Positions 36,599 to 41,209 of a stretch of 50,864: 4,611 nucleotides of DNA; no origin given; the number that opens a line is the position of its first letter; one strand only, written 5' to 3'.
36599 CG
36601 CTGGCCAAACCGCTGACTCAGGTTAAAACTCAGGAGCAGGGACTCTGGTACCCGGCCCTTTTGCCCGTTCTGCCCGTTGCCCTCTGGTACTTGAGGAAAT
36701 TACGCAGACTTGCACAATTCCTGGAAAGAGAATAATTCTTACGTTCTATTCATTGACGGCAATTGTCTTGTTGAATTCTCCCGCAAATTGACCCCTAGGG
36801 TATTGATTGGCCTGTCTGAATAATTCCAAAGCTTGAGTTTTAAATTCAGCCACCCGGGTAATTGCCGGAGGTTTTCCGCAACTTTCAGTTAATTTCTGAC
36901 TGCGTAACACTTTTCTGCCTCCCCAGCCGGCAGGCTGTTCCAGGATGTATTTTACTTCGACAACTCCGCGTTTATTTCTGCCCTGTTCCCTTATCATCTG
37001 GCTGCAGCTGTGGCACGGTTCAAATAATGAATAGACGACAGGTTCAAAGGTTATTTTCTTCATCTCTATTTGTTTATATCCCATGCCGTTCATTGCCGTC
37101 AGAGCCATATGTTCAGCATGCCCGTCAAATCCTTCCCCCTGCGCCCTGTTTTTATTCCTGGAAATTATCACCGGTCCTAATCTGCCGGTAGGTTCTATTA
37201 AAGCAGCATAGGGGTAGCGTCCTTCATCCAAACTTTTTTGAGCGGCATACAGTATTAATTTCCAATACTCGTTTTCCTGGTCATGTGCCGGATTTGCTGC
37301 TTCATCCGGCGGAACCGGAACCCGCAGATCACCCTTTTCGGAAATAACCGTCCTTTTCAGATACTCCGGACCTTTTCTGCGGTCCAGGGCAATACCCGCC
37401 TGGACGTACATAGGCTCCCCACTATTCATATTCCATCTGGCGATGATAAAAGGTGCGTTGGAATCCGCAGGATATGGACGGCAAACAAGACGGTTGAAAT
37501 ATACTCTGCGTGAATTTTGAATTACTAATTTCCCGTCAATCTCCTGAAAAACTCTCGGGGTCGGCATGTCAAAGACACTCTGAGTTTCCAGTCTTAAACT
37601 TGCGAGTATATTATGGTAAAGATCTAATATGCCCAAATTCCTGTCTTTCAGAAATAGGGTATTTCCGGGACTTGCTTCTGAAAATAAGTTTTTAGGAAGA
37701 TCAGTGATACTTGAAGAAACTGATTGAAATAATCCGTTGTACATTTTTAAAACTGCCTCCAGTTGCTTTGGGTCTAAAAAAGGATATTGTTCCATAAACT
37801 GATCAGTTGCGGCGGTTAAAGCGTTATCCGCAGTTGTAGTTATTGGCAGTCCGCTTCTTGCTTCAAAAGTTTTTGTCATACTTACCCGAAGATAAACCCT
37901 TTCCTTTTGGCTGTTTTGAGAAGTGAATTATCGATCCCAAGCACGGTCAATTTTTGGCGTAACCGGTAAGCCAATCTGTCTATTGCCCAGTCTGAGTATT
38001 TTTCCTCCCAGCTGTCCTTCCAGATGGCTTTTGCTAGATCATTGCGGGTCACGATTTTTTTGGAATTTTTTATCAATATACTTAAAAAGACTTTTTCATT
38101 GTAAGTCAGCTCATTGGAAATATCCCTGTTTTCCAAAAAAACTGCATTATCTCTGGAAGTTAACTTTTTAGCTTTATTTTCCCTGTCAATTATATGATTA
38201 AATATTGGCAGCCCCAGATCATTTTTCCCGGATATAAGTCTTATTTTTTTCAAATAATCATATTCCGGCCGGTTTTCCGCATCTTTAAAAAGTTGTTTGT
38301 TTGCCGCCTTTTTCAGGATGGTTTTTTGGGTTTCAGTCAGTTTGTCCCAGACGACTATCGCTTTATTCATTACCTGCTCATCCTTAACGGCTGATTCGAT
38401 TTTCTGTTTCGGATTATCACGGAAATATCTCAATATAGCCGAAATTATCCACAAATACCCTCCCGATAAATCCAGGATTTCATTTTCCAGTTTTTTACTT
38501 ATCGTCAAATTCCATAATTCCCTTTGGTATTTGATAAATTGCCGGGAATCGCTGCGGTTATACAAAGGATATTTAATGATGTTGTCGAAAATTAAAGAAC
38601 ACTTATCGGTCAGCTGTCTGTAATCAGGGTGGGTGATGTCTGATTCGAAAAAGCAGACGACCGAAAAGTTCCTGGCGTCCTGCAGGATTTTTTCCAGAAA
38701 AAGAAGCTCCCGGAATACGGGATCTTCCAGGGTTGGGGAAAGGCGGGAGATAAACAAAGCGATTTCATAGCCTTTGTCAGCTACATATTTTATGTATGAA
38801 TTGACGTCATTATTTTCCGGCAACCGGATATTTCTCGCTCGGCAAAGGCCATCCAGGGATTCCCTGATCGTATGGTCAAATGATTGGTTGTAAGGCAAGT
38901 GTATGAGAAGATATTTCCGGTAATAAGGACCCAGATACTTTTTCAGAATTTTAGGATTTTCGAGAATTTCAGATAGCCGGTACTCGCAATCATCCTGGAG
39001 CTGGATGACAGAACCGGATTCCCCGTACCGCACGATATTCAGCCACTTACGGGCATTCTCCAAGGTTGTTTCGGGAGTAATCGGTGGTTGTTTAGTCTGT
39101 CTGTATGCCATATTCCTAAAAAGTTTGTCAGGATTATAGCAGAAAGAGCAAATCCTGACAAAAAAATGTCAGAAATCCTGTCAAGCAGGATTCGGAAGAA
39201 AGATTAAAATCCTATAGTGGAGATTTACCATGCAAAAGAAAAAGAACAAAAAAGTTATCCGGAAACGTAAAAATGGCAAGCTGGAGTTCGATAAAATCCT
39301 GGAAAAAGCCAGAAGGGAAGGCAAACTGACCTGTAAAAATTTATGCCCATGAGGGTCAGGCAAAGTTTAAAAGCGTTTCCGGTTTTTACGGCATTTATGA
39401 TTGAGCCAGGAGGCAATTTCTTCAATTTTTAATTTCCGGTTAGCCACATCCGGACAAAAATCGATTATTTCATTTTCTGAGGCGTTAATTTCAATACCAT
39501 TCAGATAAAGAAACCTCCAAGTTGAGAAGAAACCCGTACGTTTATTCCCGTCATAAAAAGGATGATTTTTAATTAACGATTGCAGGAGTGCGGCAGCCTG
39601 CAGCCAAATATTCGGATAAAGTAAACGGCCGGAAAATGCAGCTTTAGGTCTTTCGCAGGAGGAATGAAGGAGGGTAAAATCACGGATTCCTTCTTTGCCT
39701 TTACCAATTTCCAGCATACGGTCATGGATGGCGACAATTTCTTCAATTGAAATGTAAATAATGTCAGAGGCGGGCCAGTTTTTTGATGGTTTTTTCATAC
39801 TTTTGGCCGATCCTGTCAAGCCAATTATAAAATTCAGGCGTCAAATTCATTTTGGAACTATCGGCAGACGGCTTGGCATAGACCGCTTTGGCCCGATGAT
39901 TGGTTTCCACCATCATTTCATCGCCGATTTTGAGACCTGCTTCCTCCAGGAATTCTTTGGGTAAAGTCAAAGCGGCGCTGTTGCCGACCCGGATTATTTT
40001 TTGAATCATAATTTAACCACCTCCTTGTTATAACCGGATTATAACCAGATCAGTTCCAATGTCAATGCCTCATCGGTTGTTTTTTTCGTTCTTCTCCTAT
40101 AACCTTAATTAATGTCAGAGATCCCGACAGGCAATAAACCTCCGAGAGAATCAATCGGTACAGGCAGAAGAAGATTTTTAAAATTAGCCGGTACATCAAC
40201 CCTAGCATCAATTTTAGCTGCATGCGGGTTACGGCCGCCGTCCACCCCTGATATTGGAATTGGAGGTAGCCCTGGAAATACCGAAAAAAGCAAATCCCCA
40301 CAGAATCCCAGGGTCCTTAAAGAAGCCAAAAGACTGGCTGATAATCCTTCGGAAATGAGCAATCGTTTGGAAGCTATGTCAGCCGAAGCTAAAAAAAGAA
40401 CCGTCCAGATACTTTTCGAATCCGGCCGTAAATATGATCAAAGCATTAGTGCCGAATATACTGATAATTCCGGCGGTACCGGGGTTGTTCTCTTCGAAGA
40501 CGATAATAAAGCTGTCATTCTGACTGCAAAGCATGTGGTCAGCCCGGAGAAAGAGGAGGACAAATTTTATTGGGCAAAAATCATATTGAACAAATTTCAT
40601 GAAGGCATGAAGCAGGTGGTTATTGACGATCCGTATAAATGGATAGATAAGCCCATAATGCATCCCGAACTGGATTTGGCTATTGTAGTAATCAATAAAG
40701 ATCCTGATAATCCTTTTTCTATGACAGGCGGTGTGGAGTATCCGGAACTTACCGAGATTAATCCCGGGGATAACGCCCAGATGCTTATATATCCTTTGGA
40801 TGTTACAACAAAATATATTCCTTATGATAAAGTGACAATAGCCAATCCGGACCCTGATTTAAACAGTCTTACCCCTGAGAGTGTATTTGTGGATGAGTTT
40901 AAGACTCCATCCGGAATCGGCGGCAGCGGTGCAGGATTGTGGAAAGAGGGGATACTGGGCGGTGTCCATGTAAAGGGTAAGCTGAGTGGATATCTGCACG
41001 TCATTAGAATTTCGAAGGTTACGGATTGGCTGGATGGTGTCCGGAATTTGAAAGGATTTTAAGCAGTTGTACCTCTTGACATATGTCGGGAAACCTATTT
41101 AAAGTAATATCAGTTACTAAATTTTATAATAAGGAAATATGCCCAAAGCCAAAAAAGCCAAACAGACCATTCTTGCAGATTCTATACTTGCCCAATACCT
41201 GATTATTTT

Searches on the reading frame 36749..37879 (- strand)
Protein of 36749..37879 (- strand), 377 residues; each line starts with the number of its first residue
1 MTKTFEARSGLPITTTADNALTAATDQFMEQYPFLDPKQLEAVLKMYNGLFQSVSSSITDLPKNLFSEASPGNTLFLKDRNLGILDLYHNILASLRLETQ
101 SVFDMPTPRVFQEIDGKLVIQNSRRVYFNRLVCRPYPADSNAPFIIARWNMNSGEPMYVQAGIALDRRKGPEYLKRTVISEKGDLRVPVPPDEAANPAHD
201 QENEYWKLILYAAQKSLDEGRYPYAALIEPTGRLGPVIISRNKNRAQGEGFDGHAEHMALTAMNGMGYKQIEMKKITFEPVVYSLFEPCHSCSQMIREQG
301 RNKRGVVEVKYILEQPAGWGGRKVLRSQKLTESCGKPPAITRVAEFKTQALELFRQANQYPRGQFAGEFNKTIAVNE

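Call 70: search_protein_families(library=pfam, proteins=[window:36749-37879:-], max_evalue=0.001)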
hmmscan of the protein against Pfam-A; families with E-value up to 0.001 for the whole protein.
window:36749-37879:- (377 aa): 1 family
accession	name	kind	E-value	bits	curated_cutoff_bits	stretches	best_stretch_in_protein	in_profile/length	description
PF00383.29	dCMP_cyt_deam_1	-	3.1e-05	24.2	25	1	202-301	4-95/102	Cytidine and deoxycytidylate deaminase zinc-binding region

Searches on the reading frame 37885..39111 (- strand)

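Call 70: search_protein_families(library=pfam, proteins=[window:37885-39111:-], max_evalue=0.001)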
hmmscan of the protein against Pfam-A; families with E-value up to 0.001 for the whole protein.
window:37885-39111:- (409 aa): 1 family
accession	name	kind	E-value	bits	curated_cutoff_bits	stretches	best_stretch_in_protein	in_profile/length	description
PF00486.34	Trans_reg_C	-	5.1e-10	39.7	26.2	1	334-408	5-77/77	Transcriptional regulatory protein, C terminal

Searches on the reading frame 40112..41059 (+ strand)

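Call 70: search_protein_families(library=pfam, proteins=[window:40112-41059:+], max_evalue=0.001)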
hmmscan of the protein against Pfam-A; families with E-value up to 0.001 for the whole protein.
window:40112-41059:+ (316 aa): 1 family
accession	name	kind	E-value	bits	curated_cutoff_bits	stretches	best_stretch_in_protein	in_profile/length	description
PF13365.12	Trypsin_2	-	0.00022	22.4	27.6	1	122-234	1-95/144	Trypsin-like peptidase domain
